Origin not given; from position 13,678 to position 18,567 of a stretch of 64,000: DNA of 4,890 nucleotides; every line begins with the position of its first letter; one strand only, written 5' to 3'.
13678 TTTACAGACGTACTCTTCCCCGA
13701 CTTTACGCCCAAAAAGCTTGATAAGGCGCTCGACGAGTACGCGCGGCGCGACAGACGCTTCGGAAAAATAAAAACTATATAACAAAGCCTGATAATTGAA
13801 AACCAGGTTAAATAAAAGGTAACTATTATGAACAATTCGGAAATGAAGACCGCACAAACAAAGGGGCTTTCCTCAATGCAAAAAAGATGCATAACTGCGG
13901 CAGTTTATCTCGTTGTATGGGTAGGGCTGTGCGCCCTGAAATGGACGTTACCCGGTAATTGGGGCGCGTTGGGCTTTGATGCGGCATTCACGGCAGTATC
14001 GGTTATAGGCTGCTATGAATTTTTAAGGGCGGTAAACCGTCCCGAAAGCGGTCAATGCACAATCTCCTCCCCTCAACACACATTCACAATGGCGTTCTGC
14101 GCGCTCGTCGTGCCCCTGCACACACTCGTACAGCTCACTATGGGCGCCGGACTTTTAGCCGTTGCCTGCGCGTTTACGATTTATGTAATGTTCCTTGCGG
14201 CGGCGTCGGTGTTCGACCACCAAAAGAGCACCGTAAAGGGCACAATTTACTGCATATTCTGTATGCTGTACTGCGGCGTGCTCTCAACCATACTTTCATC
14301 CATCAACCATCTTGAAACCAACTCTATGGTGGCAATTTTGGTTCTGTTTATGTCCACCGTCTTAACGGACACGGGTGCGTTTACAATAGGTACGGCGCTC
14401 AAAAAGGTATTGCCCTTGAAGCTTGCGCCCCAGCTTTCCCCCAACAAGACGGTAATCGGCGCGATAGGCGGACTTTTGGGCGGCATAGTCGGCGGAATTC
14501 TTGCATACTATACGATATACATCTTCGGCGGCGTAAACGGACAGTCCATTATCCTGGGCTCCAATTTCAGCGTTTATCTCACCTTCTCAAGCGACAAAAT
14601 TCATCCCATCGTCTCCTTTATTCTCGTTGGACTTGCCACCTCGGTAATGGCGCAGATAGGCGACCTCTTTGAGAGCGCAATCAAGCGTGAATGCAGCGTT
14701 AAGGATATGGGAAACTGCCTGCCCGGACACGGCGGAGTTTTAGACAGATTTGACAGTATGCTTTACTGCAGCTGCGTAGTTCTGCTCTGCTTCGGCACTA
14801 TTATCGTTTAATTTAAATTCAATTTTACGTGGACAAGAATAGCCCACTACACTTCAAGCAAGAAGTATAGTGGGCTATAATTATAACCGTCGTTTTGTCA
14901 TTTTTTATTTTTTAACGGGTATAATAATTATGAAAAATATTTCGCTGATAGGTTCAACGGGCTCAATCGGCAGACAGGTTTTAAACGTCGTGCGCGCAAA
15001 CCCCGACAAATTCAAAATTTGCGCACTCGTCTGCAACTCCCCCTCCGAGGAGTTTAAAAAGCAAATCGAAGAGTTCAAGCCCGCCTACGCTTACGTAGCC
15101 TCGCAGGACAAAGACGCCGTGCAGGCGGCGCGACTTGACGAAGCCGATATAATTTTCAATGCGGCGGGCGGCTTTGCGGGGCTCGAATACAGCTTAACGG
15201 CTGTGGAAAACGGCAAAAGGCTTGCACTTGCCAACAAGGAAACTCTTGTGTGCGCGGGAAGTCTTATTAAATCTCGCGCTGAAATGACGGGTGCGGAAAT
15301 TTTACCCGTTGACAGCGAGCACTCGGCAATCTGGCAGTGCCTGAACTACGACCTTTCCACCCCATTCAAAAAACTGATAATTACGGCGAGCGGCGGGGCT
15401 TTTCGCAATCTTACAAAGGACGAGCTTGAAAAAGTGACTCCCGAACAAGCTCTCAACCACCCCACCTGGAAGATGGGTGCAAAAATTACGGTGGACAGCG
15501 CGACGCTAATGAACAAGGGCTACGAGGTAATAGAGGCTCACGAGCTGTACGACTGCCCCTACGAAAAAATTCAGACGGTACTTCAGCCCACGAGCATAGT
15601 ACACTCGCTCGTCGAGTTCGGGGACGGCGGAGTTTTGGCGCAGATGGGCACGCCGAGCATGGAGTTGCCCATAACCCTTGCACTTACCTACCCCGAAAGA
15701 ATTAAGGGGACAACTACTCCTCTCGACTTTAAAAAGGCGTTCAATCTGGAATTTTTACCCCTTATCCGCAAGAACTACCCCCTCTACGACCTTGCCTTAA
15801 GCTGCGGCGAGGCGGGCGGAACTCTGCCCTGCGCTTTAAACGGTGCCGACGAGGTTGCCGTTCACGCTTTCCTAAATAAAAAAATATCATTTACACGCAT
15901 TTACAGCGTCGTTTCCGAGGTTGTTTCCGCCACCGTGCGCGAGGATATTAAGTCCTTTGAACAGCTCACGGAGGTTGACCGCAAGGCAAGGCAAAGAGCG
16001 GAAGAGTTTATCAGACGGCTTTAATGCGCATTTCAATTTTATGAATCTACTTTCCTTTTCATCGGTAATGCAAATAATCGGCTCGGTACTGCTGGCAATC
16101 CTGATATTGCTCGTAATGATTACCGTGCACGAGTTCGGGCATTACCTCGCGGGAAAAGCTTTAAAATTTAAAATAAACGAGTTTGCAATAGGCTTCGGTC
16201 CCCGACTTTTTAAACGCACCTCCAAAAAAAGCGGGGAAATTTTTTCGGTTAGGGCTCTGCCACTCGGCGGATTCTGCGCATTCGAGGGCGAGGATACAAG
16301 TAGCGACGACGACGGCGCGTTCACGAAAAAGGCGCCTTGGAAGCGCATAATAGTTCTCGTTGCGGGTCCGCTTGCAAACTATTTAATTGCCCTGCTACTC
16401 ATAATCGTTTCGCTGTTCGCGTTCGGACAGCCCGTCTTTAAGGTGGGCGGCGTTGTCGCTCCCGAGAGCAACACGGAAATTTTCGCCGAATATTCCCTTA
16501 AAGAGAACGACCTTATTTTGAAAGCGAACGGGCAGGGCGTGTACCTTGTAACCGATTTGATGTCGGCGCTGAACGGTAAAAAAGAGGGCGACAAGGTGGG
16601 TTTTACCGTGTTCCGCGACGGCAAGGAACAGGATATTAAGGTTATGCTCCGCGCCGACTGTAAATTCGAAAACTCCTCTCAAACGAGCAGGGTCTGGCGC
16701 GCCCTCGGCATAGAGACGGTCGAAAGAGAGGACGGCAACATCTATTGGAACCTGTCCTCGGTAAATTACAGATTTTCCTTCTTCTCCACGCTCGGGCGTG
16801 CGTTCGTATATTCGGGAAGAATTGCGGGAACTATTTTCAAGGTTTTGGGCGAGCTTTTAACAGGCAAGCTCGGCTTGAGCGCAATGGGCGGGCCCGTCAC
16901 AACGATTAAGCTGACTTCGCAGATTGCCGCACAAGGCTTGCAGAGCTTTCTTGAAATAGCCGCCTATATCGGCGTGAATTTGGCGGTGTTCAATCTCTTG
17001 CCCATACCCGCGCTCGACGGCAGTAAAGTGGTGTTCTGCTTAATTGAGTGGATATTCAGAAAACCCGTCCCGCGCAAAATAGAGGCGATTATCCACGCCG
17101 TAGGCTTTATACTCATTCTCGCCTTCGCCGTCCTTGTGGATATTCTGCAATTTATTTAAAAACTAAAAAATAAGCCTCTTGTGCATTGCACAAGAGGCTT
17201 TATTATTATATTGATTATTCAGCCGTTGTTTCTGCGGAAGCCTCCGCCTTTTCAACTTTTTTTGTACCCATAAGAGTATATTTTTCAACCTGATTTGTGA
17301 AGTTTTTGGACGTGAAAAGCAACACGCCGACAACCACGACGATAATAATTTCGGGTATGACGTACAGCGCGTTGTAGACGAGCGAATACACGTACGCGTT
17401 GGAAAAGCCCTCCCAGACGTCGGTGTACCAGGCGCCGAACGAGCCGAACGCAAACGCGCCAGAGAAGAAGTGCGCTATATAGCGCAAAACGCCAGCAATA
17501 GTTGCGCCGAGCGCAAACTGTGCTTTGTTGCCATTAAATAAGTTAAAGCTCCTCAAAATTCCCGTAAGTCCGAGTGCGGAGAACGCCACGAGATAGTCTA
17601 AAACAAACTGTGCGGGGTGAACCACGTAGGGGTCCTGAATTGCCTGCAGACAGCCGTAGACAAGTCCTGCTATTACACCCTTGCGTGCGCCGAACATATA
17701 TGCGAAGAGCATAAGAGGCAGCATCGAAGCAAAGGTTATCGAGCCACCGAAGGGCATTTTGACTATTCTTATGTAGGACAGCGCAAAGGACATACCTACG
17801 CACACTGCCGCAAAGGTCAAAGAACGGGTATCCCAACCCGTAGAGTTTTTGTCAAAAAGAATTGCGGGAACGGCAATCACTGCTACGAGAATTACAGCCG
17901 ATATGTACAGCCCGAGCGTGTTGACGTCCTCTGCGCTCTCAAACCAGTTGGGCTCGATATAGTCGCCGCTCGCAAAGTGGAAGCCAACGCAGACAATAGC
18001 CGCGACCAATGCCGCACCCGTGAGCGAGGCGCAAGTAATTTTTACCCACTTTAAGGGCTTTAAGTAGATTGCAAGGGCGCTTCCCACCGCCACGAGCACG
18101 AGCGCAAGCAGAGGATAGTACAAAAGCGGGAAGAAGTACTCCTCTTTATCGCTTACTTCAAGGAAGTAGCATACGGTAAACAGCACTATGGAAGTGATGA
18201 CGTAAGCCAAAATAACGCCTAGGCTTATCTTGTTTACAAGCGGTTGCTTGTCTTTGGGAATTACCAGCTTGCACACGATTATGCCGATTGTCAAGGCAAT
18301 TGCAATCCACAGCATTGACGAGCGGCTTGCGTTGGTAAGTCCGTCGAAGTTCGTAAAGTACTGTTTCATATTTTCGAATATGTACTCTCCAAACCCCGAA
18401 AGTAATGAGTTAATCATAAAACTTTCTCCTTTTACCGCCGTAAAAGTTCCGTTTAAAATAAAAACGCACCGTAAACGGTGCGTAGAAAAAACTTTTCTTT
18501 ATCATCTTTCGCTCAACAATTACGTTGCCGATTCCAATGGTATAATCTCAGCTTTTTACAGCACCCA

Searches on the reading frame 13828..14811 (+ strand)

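Call 53: search_protein_families(library=pfam, proteins=[window:13828-14811:+], max_evalue=0.00001)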
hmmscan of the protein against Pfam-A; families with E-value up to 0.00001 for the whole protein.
window:13828-14811:+ (327 aa): 1 family
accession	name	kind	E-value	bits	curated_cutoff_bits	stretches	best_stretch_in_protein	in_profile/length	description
PF01148.25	CTP_transf_1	-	3.3e-48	165.3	24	1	23-320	6-259/264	Cytidylyltransferase family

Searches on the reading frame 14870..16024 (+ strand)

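Call 53: search_protein_families(library=pfam, proteins=[window:14870-16024:+], max_evalue=0.00001)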
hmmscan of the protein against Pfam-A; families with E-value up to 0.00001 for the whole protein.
window:14870-16024:+ (384 aa): 4 families
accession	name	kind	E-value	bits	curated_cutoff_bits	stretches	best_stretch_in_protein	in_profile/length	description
PF08436.17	DXP_redisom_C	-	4e-39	133.1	26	1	144-227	1-84/84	1-deoxy-D-xylulose 5-phosphate reductoisomerase C-terminal domain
PF13288.12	DXPR_C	-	6.5e-34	117.1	27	1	259-375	1-114/115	DXP reductoisomerase C-terminal domain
PF02670.22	DXP_reductoisom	-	2.8e-30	106.1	21.7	2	24-82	1-59/129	1-deoxy-D-xylulose 5-phosphate reductoisomerase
PF05368.20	NmrA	-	6.2e-06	26.4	27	0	22-124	3-96/298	NmrA-like family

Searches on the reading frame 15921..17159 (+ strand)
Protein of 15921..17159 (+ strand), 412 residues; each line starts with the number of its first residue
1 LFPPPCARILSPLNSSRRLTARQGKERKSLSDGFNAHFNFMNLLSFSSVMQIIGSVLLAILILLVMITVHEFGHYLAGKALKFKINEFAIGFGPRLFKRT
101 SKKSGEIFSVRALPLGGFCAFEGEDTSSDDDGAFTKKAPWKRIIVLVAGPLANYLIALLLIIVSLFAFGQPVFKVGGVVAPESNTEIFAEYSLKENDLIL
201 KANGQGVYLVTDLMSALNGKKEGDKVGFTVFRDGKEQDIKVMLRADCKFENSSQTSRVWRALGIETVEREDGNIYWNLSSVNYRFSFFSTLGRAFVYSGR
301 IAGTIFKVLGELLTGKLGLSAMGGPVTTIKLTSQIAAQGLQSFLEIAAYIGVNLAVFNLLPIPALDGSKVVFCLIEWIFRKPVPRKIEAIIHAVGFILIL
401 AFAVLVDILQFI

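Call 53: search_protein_families(library=pfam, proteins=[window:15921-17159:+], max_evalue=0.00001)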
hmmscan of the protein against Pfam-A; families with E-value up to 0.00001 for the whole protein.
window:15921-17159:+ (412 aa): 2 families
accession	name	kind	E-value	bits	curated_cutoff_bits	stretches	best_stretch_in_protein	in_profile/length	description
PF02163.28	Peptidase_M50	-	7.6e-62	209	27.2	1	59-401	2-220/221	Peptidase family M50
PF13180.12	PDZ_2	-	7.5e-10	39.4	27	1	189-242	26-79/80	PDZ domain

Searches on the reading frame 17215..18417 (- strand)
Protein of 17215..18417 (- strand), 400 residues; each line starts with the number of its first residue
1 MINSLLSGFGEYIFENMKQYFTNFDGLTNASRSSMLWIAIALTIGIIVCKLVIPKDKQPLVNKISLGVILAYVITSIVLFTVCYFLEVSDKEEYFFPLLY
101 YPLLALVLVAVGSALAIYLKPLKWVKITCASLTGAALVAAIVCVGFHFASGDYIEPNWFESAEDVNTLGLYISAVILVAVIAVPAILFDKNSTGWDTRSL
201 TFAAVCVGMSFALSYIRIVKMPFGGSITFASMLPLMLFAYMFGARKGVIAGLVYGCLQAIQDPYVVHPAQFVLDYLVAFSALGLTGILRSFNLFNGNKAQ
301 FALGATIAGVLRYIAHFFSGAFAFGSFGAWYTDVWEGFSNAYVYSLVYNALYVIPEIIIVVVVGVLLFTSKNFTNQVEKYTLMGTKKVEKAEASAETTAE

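Call 53: search_protein_families(library=pfam, proteins=[window:17215-18417:-], max_evalue=0.00001)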
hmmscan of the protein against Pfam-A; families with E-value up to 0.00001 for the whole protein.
window:17215-18417:- (400 aa): 1 family
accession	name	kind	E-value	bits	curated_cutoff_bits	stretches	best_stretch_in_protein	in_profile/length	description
PF09515.15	Thia_YuaJ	-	5.6e-36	124.7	25.8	1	203-370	4-171/177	Thiamine transporter protein (Thia_YuaJ)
